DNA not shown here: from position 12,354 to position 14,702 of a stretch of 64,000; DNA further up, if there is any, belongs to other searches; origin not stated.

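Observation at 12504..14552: Orphan yeast ORF with a bacterial T6SS-lipase-effector-like (DUF2235/Tle1-like) alpha/beta-hydrolase domain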

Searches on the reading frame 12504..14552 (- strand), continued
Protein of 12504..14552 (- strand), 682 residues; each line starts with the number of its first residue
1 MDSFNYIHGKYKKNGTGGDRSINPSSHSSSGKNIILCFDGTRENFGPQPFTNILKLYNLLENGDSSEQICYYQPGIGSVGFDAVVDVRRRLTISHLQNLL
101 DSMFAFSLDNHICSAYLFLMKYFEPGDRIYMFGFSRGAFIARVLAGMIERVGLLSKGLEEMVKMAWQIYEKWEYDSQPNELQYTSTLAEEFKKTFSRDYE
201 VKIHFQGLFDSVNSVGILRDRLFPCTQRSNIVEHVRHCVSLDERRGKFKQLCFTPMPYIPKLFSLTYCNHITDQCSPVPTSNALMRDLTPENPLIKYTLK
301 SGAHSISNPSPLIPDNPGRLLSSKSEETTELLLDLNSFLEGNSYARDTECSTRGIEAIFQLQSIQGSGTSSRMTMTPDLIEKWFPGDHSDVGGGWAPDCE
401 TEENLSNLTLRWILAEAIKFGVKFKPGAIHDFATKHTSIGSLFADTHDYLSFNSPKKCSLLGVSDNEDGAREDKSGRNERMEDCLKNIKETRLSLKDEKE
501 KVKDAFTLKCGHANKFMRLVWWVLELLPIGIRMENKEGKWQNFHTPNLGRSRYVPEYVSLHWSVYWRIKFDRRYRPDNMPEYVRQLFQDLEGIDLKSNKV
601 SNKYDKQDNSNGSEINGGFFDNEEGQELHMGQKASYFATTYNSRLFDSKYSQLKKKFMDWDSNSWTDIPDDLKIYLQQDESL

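Call 24: predict_structure(alignment_id=A1)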
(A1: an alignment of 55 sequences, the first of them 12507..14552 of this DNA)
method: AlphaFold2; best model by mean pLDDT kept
length: 682 residues; sequences in the alignment: 55
mean_pLDDT: 69.5   pTM: 0.73
mean pLDDT of the five models: 69.5, 68.7, 68.3, 68.0, 65.8
residues with pLDDT >= 90: 177; 70-90: 175; 50-70: 158; < 50: 172
segments of 3 or more residues with pLDDT < 50: 1-28, 45-47, 78-86, 178-181, 260-286, 302-310, 318-323, 343-374, 461-466, 598-613, 615-638
pLDDT, mean of each block of 10 residues (from residue 1): 38 42 48 92 56 92 93 68 47 65 71 94 96 90 91 94 91 61 71 93 93 57 64 92 68 58 33 37 46 59 45 48 55 64 43 31 33 61 89 77 89 97 96 91 80 60 47 66 82 76 59 72 77 64 73 83 93 84 89 68 43 43 41 45 80 93 89 94 89
secondary structure, 60 per line:
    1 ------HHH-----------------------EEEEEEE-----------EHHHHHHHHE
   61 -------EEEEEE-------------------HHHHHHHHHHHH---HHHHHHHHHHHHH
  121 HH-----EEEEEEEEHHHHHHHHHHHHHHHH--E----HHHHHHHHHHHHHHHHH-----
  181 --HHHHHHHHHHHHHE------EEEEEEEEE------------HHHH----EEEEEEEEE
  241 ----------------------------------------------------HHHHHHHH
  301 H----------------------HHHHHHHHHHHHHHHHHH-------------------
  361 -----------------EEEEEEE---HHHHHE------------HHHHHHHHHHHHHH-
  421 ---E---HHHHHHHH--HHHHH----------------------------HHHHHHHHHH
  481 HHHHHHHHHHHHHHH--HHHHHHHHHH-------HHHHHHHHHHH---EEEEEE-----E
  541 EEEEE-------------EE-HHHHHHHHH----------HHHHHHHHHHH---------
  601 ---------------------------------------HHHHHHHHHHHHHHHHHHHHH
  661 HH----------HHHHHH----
elements in order (helices of 4 or more, strands of 3 or more residues): E33-39 H52-59 E68-73 H93-104 H108-122 E128-135 H136-151 H159-175 H183-195 E203-211 H224-227 E232-240 H293-301 H324-341 E378-384 H388-392 H406-419 H428-435 H438-442 H471-495 H498-507 H515-525 E529-534 E540-545 H562-570 H581-591 H640-662 H673-678

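Call 26: fold_search(model_id=the predicted structure, library=pdb)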
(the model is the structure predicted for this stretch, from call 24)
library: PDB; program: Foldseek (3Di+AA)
matches with E <= 10: 590; with E <= 0.001: 5
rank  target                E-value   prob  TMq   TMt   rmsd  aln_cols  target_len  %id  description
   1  4o5p_A                2.7e-07  1.00  0.24  0.22  15.2       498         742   16  Crystal structure of an uncharacterized protein from Pseudomonas aeruginosa (released 2014-08-13)
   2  4o5p_B                9.6e-07  1.00  0.27  0.25  17.8       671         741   13  Crystal structure of an uncharacterized protein from Pseudomonas aeruginosa (released 2014-08-13)
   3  6ski_F                1.7e-06  1.00  0.17  0.21  10.8       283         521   18  The Tle hydrolase bound to the TTR domain of the VgrG spike of the Type 6 secretion system (released 2020-04-15)
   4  4m0m                  4.8e-04  1.00  0.18  0.18   7.5       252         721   15  The crystal structure of a functionally unknown protein lpg2422 from Legionella pneumophila subsp. pneumophila str. Phil (released 2013-08-21)
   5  9j3f                  9.6e-04  1.00  0.17  0.17  11.0       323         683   17  The structure of phospholipase TleB (released 2025-08-06)
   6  3gro_B                1.2e-02  0.63  0.12  0.27  15.1       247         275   11  Human palmitoyl-protein thioesterase 1 (released 2009-04-07)
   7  3aja_A                1.9e-02  0.91  0.13  0.28   6.2       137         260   14  Crystal Structure of MSMEG_6394 (released 2010-08-11)
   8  4oyl_A                1.9e-02  0.89  0.11  0.32   9.5       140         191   16  Humicola insolens cutinase in complex with mono-ethylphosphate (released 2014-06-25)
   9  1eh5_A                2.8e-02  0.51  0.13  0.28  15.9       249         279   10  CRYSTAL STRUCTURE OF PALMITOYL PROTEIN THIOESTERASE 1 COMPLEXED WITH PALMITATE (released 2000-04-26)
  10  6fw5_D                2.9e-02  0.30  0.12  0.29  15.2       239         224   13  TesA a major thioesterase from Mycobacterium tuberculosis (released 2018-10-24)
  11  6avy_B                3.7e-02  0.77  0.14  0.36   9.1       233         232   12  Crystal structure of Zea mays acyl-protein thioesterase 2 (released 2017-12-27)
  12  3pf8_A                3.7e-02  0.54  0.13  0.31   8.9       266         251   11  Crystal structure of the Lactobacillus johnsonii cinnamoyl esterase LJ0536 (released 2011-08-31)
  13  4f21_B                4.7e-02  0.51  0.15  0.36  10.2       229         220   14  Crystal structure of carboxylesterase/phospholipase family protein from Francisella tularensis (released 2012-08-29)
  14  3pfb_A                4.7e-02  0.23  0.13  0.27  13.1       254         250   12  Crystal structure of the Lactobacillus johnsonii cinnamoyl esterase LJ0536 S106A mutant in complex with ethylferulate (released 2011-08-31)
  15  6fw5_A                4.7e-02  0.20  0.11  0.27  16.2       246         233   10  TesA a major thioesterase from Mycobacterium tuberculosis (released 2018-10-24)
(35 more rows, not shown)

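Call 41: search_solved_structures(query=A1, max_evalue=0.01, show_alignments=4)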
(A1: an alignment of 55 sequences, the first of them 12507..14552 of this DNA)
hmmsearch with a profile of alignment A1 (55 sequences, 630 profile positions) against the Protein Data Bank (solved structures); distinct sequences matched with E-value up to 0.01: 3.
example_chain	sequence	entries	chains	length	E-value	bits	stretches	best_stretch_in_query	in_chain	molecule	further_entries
9j3f_A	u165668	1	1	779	1.1e-12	50.7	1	349-391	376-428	Tle1 phospholipase domain-containing protein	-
4o5p_A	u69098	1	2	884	9.3e-11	44.3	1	347-389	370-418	Uncharacterized protein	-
6sjl_D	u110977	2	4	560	0.0012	20.9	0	325-365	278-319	Putative type VI secretion protein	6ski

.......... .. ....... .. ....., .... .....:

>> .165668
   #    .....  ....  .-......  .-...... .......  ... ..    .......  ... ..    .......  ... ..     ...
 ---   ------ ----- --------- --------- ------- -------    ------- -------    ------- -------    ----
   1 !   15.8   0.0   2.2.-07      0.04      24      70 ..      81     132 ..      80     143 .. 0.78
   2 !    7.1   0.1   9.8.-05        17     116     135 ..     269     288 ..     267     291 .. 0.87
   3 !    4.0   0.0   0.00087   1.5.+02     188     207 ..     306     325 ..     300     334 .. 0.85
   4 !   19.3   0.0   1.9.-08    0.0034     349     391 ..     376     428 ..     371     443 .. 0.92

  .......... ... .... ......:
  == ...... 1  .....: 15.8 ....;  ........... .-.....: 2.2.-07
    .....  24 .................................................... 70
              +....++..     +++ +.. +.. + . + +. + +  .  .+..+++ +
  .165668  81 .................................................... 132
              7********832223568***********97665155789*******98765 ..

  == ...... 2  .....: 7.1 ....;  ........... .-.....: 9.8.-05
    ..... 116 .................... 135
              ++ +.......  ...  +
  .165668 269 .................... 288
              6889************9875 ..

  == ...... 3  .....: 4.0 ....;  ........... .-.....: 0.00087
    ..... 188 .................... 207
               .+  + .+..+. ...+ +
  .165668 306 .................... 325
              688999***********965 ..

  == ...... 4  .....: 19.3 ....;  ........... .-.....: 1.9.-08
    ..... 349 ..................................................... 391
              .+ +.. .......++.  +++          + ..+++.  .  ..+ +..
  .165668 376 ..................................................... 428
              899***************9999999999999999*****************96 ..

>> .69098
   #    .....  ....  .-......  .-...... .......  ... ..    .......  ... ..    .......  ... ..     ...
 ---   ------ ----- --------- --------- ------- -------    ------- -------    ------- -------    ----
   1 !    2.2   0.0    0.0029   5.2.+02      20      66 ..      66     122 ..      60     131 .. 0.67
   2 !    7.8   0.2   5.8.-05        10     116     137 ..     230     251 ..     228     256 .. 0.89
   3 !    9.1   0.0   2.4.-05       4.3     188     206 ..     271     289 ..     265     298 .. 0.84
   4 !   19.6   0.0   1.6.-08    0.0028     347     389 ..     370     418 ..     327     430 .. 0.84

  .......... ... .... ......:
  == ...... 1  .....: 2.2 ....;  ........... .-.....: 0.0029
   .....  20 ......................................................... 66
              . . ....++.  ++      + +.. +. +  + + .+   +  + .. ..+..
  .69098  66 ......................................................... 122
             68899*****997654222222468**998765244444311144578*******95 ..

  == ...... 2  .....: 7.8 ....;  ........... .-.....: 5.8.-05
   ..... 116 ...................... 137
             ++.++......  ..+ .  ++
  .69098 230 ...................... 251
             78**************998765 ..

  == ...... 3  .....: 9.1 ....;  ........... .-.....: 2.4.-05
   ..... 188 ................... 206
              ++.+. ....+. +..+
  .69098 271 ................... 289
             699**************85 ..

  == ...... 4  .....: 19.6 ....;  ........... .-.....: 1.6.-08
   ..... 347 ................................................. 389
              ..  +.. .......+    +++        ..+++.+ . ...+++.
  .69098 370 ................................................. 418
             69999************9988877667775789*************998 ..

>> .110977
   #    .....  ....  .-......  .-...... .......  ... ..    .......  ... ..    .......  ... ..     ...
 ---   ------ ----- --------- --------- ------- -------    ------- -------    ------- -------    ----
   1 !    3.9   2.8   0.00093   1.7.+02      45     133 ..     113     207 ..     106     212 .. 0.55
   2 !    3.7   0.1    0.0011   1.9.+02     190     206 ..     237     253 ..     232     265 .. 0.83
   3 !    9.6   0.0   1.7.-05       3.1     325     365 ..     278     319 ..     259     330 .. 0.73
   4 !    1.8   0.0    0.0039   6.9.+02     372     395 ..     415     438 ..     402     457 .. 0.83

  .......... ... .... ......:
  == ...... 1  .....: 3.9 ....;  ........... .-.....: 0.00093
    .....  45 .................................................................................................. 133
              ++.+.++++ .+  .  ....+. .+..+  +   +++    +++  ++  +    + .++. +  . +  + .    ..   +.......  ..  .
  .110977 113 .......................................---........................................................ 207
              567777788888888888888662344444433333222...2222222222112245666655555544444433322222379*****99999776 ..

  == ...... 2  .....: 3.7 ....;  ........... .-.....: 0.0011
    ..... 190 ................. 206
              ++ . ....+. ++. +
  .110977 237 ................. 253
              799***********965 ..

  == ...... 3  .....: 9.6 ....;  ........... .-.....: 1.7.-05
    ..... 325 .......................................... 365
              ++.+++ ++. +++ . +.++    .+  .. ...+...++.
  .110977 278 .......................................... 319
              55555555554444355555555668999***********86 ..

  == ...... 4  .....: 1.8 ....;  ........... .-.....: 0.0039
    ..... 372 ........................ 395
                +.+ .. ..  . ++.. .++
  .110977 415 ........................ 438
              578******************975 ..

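Call 53: find_encoding_contigs(protein=P0002, flank=3000, max_places=1)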
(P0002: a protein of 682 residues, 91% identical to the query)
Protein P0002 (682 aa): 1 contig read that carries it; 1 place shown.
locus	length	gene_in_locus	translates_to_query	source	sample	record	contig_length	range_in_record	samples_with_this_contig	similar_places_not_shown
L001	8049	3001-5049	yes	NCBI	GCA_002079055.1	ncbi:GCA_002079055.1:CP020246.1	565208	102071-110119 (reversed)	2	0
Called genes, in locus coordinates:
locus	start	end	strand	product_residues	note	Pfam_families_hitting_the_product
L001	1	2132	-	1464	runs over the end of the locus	PF12783:Sec7-like_HUS, PF01369:Sec7, PF23325:TPR_28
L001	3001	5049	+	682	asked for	PF09994:T6SS_Tle1-like_cat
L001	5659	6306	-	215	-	PF02921:UCR_TM, PF00355:Rieske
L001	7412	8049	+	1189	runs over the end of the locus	-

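Call 54: find_encoding_contigs(protein=P0005, flank=3000, max_places=1)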
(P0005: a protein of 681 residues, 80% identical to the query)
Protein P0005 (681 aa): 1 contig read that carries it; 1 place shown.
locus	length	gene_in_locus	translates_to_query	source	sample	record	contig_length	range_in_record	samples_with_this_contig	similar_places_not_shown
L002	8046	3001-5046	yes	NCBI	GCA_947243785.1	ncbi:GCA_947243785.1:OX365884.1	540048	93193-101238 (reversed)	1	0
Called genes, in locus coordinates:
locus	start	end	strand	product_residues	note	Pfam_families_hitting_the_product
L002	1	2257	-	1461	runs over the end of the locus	PF12783:Sec7-like_HUS, PF01369:Sec7, PF23325:TPR_28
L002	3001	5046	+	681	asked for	PF09994:T6SS_Tle1-like_cat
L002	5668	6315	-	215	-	PF02921:UCR_TM, PF00355:Rieske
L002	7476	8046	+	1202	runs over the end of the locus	-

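Call 55: find_encoding_contigs(protein=P0006, flank=3000, max_places=1)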
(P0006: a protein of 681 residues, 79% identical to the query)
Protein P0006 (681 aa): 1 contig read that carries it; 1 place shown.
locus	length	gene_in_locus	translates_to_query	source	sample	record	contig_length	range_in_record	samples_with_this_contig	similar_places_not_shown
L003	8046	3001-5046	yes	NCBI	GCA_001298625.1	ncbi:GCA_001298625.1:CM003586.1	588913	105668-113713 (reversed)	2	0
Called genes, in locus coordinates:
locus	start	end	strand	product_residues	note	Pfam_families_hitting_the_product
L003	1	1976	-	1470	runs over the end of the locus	PF12783:Sec7-like_HUS, PF01369:Sec7, PF23325:TPR_28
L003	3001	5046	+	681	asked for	PF09994:T6SS_Tle1-like_cat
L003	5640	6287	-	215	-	PF02921:UCR_TM, PF00355:Rieske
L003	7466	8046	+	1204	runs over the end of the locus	-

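Call 56: find_encoding_contigs(protein=P0004, flank=3000, max_places=1)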
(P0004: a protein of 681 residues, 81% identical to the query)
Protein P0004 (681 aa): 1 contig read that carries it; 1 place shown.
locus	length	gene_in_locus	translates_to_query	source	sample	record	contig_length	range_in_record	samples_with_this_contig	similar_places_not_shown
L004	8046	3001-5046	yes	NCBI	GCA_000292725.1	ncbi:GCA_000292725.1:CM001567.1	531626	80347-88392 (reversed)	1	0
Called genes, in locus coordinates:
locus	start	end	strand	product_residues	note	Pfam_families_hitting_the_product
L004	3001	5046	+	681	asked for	PF09994:T6SS_Tle1-like_cat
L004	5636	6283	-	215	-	PF02921:UCR_TM, PF00355:Rieske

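Call 57: find_encoding_contigs(protein=P0010, flank=3000, max_places=1)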
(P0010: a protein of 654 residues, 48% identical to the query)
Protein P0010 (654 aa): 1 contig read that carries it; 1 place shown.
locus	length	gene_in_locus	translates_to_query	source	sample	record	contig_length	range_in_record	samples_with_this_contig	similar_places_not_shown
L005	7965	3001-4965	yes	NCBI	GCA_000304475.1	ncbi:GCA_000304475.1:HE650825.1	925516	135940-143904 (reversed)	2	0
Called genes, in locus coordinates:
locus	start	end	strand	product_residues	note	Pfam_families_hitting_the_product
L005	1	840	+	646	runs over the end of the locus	PF03109:ABC1, PF27536:UbiB_helical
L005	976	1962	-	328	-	PF00491:Arginase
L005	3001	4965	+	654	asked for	PF09994:T6SS_Tle1-like_cat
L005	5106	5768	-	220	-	PF02921:UCR_TM, PF00355:Rieske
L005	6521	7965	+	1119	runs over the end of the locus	-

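Call 58: find_encoding_contigs(protein=P0012, flank=3000, max_places=1)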
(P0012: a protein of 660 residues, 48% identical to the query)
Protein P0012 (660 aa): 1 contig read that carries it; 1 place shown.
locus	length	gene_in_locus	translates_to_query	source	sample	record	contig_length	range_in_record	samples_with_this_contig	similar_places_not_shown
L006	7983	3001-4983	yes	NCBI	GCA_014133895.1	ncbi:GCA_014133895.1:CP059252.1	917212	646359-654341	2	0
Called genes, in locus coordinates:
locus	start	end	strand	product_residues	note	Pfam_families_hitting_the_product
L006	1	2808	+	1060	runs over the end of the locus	PF11496:HDA2-3 (faint), PF04851:ResIII (faint), PF00176:SNF2-rel_dom, PF00271:Helicase_C, PF25875:WHD_Rad26_CSB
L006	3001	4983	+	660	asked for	PF09994:T6SS_Tle1-like_cat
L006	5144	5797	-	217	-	PF02921:UCR_TM, PF00355:Rieske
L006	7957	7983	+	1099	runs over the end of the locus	-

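Call 59: find_encoding_contigs(protein=P0020, flank=3000, max_places=1)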
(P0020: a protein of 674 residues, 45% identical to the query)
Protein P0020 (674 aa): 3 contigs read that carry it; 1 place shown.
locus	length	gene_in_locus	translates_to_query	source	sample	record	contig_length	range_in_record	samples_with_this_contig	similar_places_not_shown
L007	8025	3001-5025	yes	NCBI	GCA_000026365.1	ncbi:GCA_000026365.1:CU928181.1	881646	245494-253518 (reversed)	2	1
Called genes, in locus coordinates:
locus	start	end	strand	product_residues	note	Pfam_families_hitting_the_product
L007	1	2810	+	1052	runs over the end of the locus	PF00176:SNF2-rel_dom, PF04851:ResIII (weak), PF00271:Helicase_C, PF25875:WHD_Rad26_CSB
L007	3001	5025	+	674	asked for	PF09994:T6SS_Tle1-like_cat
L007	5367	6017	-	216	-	PF02921:UCR_TM, PF00355:Rieske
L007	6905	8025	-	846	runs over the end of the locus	PF00632:HECT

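Call 60: find_encoding_contigs(protein=P0054, flank=3000, max_places=1)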
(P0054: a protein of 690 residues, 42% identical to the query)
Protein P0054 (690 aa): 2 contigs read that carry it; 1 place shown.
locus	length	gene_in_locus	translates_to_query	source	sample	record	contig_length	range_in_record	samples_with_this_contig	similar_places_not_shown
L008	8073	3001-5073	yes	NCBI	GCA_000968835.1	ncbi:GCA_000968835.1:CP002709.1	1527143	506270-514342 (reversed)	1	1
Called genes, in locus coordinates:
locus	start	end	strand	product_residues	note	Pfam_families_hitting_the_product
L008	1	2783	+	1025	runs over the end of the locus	PF00176:SNF2-rel_dom, PF04851:ResIII (weak), PF00271:Helicase_C, PF25875:WHD_Rad26_CSB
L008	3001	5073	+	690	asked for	PF09994:T6SS_Tle1-like_cat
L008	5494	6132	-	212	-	PF02921:UCR_TM, PF00355:Rieske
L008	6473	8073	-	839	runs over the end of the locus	PF00632:HECT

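Call 61: find_encoding_contigs(protein=P0063, flank=3000, max_places=1)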
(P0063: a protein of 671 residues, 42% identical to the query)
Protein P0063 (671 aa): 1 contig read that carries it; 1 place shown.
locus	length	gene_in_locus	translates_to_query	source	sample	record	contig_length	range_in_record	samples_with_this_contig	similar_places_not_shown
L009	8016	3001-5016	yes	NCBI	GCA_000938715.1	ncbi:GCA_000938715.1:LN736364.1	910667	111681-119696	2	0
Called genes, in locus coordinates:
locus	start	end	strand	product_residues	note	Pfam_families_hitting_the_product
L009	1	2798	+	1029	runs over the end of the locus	PF00176:SNF2-rel_dom, PF00270:DEAD (faint), PF04851:ResIII (weak), PF11496:HDA2-3 (weak), PF00271:Helicase_C, PF25875:WHD_Rad26_CSB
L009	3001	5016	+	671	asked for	PF09994:T6SS_Tle1-like_cat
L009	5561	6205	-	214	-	PF02921:UCR_TM, PF00355:Rieske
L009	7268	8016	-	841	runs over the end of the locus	PF00632:HECT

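Call 62: find_encoding_contigs(protein=P0016, flank=3000, max_places=1)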
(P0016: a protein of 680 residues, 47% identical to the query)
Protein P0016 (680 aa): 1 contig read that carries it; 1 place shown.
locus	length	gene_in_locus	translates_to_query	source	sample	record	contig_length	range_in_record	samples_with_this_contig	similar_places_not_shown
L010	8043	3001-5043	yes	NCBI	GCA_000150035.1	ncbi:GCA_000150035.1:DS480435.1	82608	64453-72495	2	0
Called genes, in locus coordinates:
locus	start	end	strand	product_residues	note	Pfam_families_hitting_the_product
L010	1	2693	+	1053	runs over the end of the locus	PF00176:SNF2-rel_dom, PF04851:ResIII (faint), PF00271:Helicase_C, PF25875:WHD_Rad26_CSB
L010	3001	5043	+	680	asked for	PF09994:T6SS_Tle1-like_cat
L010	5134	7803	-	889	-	PF00632:HECT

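Call 79: search_protein_families(library=ncbifam, proteins=[window:12507-14552:-], max_evalue=0.01)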
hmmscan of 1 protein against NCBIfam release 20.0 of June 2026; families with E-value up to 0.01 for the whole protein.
window:12507-14552:- (682 aa): 0 families
